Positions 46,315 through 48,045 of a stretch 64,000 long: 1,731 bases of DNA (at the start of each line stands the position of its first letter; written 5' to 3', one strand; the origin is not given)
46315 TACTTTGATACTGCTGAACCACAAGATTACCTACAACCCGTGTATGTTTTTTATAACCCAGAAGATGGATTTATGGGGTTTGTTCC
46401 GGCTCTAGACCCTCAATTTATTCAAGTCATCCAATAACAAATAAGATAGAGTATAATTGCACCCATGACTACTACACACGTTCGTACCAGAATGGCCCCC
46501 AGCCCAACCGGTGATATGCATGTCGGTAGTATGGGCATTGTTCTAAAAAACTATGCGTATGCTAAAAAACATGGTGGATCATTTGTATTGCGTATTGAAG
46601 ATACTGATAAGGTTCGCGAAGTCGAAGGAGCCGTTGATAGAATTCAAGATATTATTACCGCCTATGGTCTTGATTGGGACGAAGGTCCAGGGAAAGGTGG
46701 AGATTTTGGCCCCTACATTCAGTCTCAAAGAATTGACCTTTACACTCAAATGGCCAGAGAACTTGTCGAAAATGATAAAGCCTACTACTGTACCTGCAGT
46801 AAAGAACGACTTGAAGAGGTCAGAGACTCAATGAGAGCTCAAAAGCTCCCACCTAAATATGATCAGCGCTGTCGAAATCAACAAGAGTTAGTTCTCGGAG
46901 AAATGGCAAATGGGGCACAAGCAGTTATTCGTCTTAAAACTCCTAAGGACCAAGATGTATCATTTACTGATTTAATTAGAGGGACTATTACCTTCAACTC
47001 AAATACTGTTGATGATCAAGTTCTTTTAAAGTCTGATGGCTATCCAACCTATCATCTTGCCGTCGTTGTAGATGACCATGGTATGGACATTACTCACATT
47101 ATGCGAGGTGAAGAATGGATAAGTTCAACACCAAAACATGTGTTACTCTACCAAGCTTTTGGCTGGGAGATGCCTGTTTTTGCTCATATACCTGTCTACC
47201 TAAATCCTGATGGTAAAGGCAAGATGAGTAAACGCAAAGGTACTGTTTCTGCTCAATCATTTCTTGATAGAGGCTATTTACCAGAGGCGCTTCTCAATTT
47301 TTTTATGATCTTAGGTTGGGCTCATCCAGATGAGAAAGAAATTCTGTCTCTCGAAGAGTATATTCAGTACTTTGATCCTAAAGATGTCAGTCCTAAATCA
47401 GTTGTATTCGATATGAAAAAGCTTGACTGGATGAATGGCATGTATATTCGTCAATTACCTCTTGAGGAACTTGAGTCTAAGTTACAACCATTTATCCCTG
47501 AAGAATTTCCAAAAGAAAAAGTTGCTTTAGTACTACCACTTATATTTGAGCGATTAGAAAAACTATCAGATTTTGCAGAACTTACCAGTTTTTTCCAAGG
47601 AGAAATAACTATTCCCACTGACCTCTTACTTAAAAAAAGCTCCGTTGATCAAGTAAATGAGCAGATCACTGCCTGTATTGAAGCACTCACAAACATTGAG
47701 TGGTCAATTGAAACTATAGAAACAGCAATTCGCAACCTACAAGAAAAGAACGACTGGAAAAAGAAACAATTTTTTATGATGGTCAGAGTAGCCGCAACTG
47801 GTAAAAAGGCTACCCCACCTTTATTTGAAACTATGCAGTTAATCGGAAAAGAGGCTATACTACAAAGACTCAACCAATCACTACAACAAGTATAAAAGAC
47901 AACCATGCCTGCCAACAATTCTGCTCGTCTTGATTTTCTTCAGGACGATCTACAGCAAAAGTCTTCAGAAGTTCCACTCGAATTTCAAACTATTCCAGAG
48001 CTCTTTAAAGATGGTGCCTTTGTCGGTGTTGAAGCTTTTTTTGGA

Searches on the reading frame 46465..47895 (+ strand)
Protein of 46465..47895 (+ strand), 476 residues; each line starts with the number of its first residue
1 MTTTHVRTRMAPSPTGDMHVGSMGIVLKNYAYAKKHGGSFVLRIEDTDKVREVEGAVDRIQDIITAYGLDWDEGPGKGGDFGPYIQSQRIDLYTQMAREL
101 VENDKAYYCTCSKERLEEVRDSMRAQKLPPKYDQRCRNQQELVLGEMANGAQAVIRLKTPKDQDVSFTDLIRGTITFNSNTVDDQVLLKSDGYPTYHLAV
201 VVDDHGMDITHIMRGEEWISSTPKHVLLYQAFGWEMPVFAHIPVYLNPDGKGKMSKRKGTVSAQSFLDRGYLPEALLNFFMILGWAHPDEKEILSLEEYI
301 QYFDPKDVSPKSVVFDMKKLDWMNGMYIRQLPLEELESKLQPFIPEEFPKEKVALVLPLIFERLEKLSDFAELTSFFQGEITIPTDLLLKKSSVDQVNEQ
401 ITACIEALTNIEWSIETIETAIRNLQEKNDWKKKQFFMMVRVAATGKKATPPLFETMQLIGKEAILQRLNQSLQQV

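Call 6: search_protein_families(library=pfam, proteins=[window:46465-47895:+], max_evalue=0.01)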
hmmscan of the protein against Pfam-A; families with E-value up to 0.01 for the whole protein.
window:46465-47895:+ (476 aa): 2 families
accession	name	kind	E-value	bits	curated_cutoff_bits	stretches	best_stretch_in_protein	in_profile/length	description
PF00749.27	tRNA-synt_1c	-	4e-97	325.3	23.4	1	6-322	2-314/314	tRNA synthetases class I (E and Q), catalytic domain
PF19269.4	Anticodon_2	-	2.2e-27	96.6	23.6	1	338-472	4-140/141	Anticodon binding domain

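Call 9: find_encoding_contigs(protein=window:46465-47895:+, flank=2000, max_places=4)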
Protein window:46465-47895:+ (476 aa): 20 contigs read that carry it; 4 places shown.
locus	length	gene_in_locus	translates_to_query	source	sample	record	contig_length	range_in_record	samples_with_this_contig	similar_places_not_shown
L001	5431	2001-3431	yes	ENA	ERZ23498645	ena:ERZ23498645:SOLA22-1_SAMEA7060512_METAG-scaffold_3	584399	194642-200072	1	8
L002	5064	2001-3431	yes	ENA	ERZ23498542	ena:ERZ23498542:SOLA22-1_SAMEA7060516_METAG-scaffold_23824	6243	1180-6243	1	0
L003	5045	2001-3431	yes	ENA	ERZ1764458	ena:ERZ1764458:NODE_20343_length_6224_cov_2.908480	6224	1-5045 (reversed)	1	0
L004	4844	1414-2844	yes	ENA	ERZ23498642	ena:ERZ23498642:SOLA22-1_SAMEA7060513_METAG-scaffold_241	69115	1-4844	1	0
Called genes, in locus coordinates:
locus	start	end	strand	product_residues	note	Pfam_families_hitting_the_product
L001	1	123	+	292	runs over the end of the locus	PF01370:Epimerase, PF04321:RmlD_sub_bind, PF01073:3Beta_HSD, PF02719:Polysacc_synt_2, PF16363:GDP_Man_Dehyd, PF13460:NAD_binding_10, PF07993:NAD_binding_4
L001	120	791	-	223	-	PF01746:tRNA_m1G_MT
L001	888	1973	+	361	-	-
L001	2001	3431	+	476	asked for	PF00749:tRNA-synt_1c, PF19269:Anticodon_2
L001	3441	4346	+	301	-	-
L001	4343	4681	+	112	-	-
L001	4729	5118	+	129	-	PF02130:YbeY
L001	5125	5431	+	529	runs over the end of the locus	PF13177:DNA_pol3_delta2, PF00004:AAA (weak), PF22608:DNAX_ATPase_lid, PF12169:DNA_pol3_gamma3 (faint)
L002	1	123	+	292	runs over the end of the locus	PF01370:Epimerase, PF04321:RmlD_sub_bind, PF01073:3Beta_HSD, PF02719:Polysacc_synt_2, PF16363:GDP_Man_Dehyd, PF13460:NAD_binding_10, PF07993:NAD_binding_4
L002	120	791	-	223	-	PF01746:tRNA_m1G_MT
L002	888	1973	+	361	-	-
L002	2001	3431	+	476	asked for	PF00749:tRNA-synt_1c, PF19269:Anticodon_2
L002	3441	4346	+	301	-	-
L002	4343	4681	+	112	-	-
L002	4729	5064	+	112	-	?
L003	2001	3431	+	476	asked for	PF00749:tRNA-synt_1c, PF19269:Anticodon_2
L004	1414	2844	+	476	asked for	PF00749:tRNA-synt_1c, PF19269:Anticodon_2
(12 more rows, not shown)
